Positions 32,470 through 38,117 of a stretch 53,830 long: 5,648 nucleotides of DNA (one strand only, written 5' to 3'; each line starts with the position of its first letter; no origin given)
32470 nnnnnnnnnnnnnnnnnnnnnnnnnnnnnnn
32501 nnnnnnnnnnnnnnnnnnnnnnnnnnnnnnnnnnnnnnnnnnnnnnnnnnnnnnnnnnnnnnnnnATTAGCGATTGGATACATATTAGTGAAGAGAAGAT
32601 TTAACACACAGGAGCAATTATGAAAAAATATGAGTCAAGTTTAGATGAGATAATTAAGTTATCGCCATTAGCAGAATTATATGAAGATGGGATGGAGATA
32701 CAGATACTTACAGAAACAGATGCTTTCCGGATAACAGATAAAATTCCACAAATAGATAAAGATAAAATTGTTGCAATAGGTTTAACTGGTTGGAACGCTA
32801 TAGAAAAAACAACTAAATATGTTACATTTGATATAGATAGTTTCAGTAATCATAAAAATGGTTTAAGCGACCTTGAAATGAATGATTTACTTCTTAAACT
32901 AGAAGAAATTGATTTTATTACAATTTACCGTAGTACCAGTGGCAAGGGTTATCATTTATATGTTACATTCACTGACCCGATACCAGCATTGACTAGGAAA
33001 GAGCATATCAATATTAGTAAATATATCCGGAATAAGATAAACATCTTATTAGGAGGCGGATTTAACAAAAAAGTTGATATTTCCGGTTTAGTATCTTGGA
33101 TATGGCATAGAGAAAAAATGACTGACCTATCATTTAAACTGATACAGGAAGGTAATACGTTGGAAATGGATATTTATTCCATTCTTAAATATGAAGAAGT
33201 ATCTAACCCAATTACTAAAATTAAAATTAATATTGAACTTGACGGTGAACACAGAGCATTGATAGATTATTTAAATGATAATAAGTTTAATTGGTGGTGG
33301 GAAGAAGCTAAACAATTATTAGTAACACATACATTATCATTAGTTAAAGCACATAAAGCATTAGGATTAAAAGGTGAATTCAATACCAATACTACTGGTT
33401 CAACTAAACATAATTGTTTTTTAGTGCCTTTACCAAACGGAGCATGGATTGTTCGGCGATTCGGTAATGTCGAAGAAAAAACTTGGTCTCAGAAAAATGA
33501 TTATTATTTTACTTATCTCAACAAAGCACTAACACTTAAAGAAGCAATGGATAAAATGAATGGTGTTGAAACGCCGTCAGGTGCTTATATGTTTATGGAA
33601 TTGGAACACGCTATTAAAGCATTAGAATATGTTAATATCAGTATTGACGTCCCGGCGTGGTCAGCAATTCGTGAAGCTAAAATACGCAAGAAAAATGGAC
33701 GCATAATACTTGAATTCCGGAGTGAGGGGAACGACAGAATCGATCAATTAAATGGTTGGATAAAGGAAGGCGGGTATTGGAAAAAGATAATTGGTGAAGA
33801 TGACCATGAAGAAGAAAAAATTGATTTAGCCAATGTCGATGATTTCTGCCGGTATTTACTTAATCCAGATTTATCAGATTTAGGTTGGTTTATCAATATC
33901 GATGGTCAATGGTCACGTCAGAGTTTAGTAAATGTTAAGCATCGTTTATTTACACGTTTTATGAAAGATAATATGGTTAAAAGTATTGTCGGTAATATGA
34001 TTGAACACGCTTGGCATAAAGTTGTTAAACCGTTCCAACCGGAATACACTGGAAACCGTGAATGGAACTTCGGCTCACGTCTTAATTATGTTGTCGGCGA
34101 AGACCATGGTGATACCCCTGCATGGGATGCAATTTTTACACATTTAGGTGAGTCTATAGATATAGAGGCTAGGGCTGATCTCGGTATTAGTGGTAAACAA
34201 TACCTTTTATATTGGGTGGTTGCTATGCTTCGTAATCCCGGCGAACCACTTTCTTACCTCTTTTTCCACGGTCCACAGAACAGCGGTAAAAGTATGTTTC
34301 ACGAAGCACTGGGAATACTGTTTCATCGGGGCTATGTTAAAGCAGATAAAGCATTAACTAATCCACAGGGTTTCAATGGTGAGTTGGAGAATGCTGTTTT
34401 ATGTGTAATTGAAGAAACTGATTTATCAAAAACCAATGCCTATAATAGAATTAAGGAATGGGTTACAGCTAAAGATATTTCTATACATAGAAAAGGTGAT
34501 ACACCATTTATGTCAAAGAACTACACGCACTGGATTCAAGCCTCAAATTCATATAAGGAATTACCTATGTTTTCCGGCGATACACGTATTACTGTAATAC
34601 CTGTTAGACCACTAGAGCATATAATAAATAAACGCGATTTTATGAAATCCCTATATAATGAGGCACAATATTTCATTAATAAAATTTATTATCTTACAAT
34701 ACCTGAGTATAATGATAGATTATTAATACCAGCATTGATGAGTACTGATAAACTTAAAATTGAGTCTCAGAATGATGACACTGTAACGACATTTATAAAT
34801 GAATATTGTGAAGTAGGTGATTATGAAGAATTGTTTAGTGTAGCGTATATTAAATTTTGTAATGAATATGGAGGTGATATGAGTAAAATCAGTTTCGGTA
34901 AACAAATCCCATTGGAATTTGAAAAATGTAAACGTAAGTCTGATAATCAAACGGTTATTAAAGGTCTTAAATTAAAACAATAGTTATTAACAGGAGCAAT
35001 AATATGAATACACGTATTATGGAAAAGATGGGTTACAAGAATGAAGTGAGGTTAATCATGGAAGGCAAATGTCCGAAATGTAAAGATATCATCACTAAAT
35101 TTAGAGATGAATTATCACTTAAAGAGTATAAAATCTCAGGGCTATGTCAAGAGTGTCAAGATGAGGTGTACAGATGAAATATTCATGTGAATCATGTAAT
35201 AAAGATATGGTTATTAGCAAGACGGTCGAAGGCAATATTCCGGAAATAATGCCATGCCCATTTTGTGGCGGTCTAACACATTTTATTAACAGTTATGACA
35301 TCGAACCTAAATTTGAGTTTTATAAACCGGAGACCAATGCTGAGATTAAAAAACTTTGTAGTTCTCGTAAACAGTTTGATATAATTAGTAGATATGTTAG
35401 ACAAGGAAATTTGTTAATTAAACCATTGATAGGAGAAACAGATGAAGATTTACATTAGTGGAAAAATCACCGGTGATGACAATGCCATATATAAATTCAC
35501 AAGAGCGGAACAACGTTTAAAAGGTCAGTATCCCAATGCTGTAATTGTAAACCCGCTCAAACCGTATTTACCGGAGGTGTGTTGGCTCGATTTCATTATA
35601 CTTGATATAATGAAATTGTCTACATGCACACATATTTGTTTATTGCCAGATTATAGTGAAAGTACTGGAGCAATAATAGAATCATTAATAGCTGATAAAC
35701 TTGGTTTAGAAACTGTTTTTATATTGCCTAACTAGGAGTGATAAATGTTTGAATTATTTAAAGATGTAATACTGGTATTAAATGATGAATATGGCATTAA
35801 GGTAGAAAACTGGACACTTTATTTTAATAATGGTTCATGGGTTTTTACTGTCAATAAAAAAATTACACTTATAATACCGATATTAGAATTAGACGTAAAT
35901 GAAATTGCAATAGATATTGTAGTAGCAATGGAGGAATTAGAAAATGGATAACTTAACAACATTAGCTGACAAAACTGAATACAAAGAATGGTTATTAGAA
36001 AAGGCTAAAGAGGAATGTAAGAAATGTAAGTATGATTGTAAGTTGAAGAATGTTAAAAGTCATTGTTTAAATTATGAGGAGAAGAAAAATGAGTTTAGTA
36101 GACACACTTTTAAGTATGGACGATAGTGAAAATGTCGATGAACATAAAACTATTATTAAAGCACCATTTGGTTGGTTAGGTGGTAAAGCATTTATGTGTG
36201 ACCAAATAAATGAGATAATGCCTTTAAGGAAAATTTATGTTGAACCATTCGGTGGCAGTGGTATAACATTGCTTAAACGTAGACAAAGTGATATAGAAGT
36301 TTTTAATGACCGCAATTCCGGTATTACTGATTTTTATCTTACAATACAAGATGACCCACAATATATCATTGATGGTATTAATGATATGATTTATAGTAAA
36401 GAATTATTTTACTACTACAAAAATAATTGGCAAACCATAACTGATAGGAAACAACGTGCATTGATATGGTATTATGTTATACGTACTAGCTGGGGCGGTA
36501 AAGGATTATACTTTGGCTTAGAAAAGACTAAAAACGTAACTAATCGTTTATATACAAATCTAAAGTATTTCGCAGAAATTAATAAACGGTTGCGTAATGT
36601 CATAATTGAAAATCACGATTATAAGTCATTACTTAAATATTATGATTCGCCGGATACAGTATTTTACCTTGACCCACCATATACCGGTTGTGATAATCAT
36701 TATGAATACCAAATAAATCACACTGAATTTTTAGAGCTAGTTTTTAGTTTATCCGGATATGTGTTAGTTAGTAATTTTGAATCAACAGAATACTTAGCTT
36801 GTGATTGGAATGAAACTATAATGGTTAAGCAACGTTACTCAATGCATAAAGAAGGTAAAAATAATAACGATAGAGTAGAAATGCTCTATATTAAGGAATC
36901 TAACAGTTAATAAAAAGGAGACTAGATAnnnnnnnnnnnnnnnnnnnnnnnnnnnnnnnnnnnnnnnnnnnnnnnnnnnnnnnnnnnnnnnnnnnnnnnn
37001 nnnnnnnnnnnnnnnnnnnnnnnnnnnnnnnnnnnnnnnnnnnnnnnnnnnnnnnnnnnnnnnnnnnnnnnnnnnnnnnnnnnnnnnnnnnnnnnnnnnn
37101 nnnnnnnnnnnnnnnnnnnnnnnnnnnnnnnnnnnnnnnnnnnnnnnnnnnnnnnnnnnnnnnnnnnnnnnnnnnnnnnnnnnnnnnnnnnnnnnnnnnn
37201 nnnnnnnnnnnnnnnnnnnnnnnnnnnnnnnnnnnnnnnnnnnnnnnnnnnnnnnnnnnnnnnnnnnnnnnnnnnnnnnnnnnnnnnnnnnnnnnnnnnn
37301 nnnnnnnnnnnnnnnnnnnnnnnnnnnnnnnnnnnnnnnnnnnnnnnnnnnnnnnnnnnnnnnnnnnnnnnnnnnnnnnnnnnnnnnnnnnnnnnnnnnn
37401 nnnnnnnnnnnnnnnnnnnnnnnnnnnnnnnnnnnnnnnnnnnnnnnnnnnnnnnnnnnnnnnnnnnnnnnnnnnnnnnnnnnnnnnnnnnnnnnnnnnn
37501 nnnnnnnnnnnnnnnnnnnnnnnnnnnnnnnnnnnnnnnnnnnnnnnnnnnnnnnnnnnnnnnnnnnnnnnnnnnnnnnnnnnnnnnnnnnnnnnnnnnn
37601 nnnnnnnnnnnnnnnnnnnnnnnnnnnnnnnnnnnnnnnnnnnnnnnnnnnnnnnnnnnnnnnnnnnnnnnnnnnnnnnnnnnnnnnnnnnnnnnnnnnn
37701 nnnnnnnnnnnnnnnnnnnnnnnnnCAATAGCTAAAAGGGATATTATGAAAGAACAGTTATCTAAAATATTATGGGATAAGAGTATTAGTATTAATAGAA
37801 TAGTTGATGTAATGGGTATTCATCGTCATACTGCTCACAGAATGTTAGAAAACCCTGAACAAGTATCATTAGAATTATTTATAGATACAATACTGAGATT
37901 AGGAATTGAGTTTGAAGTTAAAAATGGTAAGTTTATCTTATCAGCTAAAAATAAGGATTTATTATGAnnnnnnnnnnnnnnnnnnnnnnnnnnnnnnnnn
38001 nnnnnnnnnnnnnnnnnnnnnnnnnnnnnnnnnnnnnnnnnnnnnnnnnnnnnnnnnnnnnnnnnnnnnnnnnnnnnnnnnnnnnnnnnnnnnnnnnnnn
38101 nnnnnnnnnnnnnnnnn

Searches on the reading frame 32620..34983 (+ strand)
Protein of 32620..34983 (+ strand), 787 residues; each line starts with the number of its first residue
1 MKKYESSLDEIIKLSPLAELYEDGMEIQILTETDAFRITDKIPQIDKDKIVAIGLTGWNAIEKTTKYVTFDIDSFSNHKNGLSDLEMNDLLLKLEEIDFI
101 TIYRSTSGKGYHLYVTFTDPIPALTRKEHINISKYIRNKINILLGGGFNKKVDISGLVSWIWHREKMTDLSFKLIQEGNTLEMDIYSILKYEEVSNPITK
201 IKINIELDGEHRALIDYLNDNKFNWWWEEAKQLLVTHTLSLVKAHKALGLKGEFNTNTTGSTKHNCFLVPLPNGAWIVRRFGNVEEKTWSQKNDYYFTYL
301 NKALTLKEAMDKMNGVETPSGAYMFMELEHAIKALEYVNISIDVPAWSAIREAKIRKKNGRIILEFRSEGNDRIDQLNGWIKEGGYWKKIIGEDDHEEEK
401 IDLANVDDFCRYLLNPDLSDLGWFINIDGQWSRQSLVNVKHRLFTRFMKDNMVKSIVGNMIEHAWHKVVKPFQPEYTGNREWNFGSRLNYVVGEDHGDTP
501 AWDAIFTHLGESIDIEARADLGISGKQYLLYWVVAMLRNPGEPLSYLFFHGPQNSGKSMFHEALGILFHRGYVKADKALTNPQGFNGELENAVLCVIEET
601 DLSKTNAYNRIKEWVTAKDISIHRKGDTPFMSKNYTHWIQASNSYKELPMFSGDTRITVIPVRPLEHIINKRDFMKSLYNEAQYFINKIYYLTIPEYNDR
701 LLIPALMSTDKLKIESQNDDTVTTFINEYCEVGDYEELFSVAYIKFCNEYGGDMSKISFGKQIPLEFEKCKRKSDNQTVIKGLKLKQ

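Call 9: search_protein_families(library=pfam, proteins=[window:32620-34983:+], max_evalue=0.01)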
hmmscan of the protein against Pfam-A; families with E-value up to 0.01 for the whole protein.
window:32620-34983:+ (787 aa): 1 family
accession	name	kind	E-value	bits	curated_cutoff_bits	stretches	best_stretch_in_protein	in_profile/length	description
PF19263.5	DUF5906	-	4.1e-18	66.5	27.6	1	549-654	1-110/114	Family of unknown function (DUF5906)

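Call 14: search_dna_similar(query=window:32620-34983:+, collection=phages, mode=protein, max_rows=15)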
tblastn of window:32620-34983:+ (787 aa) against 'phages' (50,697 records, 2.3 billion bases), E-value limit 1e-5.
Records with a match: 28; places in all: 28; records where one place covers at least 80% of the query: 0.
Best place of each record, by identity: <60% 28.
By first word of the organism name: Rhizobium 9; Pseudomonas 5; Burkholderia 4; Achromobacter 3; Serratia 2; Xanthomonas 2; Stenotrophomonas 1; Citromicrobium 1; Erythrobacter 1.
By host as written in the record: Achromobacter xylosoxidans 3; Pseudomonas aeruginosa PAO1 3; Burkholderia cenocepacia C6433 2; Serratia sp. ATCC 39006 2; Xanthomonas campestris pv. campestris GBBC 1412 2; Pseudomonas aeruginosa 2; Stenotrophomonas maltophilia 1; Rhizobium phaseoli N161 1; and 12 more.
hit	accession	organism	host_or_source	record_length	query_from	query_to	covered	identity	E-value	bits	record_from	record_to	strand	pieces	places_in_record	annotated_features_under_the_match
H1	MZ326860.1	Stenotrophomonas phage Sonora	Stenotrophomonas maltophilia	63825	528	774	31%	25.5%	8e-6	56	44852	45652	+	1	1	DNA primase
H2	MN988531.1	Rhizobium phage RHph_Y5A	Rhizobium phaseoli N161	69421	526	778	32%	24.5%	5e-7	60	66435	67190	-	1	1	DNA primase domain-containing protein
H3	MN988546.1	Rhizobium phage RHph_Y2_4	Rhizobium phaseoli Y2_4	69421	526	778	32%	24.5%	5e-7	60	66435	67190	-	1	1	DNA primase domain-containing protein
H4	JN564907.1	Burkholderia phage vB_BceS_AH2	Burkholderia cenocepacia C6433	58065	506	660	20%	30.8%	9e-8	62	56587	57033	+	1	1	primase-polymerase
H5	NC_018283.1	Burkholderia phage vB_BceS_AH2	Burkholderia cenocepacia C6433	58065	506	660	20%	30.8%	9e-8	62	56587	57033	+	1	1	DNA primase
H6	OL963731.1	Citromicrobium phage vB_CbaS-RXM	Citromicrobium bathyomarinum JL1366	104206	502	656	20%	29.3%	3e-8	64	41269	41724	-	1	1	bifunctional DNA primase/polymerase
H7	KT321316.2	Achromobacter phage phiAxp-2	Achromobacter xylosoxidans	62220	527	685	20%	25.8%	3e-6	57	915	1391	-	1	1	hypothetical protein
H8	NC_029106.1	Achromobacter phage phiAxp-2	Achromobacter xylosoxidans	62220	527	685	20%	25.8%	3e-6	57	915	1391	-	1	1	DNA primase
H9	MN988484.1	Rhizobium phage RHph_Y60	Rhizobium etli TAL182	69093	526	656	17%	30.1%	5e-7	60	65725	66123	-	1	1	DNA primase domain-containing protein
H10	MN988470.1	Rhizobium phage RHph_TM3_3_9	Rhizobium etli T3_9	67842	526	656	17%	30.1%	5e-7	60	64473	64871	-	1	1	DNA primase domain-containing protein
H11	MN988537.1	Rhizobium phage RHph_TM3_3_10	Rhizobium etli T3_10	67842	526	656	17%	30.1%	5e-7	60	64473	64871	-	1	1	DNA primase domain-containing protein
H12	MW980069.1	Rhizobium phage RHEph19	Rhizobium etli sv. phaseoli N561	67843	526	656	17%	30.1%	5e-7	60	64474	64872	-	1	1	DNA primase domain-containing protein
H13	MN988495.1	Rhizobium phage RHph_TM3_3_13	Rhizobium etli T3_13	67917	526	656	17%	30.1%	5e-7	60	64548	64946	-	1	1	DNA primase domain-containing protein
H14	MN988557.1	Rhizobium phage RHph_Y52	Rhizobium phaseoli IE6794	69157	526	656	17%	30.1%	9e-7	59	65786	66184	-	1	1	DNA primase domain-containing protein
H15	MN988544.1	Rhizobium phage RHph_Y21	Rhizobium phaseoli N841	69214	526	656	17%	30.1%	9e-7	59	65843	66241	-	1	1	DNA primase domain-containing protein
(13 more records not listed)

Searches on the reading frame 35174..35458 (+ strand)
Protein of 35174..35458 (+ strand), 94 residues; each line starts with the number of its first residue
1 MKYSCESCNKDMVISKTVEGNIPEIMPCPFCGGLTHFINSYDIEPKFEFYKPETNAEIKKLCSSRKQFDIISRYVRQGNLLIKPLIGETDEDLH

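Call 87: search_protein_families(library=pfam, proteins=[window:35174-35458:+], max_evalue=0.01)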
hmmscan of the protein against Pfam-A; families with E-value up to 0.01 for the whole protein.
window:35174-35458:+ (94 aa): 2 families
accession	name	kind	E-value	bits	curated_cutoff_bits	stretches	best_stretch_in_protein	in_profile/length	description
PF14354.12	Lar_restr_allev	-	0.0047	17.6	28.6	0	24-46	2-24/58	Restriction alleviation protein Lar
PF25165.1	DUF7828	-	0.0049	17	25.7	0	10-63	12-66/87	Domain of unknown function (DUF7828)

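Call 90: search_protein_families(library=phrogs, proteins=[window:35174-35458:+], max_evalue=0.01)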
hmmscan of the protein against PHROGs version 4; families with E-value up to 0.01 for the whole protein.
window:35174-35458:+ (94 aa): 1 family
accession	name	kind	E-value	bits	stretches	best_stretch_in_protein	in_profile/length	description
phrog_6422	-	moron, auxiliary metabolic gene and host takeover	0.00012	23.4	1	1-45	6-50/120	Lar-like restriction alleviation protein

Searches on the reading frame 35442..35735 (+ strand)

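Call 87: search_protein_families(library=pfam, proteins=[window:35442-35735:+], max_evalue=0.01)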
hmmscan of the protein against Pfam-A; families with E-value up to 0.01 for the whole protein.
window:35442-35735:+ (97 aa): 1 family
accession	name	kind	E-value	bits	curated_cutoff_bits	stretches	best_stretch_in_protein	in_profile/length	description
PF14359.12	DUF4406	-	2e-13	51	22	1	1-92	1-90/91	Domain of unknown function (DUF4406)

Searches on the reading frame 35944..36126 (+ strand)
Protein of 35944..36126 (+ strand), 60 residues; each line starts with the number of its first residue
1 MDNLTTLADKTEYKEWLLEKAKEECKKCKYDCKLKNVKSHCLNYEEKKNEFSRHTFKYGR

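Call 87: search_protein_families(library=pfam, proteins=[window:35944-36126:+], max_evalue=0.01)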
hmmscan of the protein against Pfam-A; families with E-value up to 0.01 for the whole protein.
window:35944-36126:+ (60 aa): 0 families

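Call 90: search_protein_families(library=phrogs, proteins=[window:35944-36126:+], max_evalue=0.01)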
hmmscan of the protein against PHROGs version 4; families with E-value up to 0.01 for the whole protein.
window:35944-36126:+ (60 aa): 1 family
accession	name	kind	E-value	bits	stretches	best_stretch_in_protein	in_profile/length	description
phrog_3106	-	DNA, RNA and nucleotide metabolism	0.0083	16.8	1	9-53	147-192/252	HNH endonuclease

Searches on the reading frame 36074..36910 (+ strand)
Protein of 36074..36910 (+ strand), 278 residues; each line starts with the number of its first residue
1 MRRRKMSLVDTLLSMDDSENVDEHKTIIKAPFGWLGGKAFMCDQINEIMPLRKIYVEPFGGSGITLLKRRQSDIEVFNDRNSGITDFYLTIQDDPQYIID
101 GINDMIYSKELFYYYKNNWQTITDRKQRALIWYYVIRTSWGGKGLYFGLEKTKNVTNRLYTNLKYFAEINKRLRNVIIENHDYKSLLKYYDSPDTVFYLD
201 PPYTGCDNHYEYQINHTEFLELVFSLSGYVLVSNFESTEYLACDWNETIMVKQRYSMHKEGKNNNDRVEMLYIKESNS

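Call 87: search_protein_families(library=pfam, proteins=[window:36074-36910:+], max_evalue=0.01)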
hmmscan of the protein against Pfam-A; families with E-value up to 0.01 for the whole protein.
window:36074-36910:+ (278 aa): 1 family
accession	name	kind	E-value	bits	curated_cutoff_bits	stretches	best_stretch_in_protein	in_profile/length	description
PF02086.21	MethyltransfD12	-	2.9e-19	70.2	22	1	34-217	1-199/253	D12 class N6 adenine-specific DNA methyltransferase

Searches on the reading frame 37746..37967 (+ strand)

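Call 87: search_protein_families(library=pfam, proteins=[window:37746-37967:+], max_evalue=0.01)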
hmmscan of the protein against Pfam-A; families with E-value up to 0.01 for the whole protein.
window:37746-37967:+ (73 aa): 1 family
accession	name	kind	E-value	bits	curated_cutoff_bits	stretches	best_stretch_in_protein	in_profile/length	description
PF13443.12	HTH_26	-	0.0013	19.4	22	1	5-43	2-41/63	Cro/C1-type HTH DNA-binding domain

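Call 90: search_protein_families(library=phrogs, proteins=[window:37746-37967:+], max_evalue=0.01)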
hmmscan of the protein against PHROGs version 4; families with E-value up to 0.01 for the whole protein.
window:37746-37967:+ (73 aa): 0 families
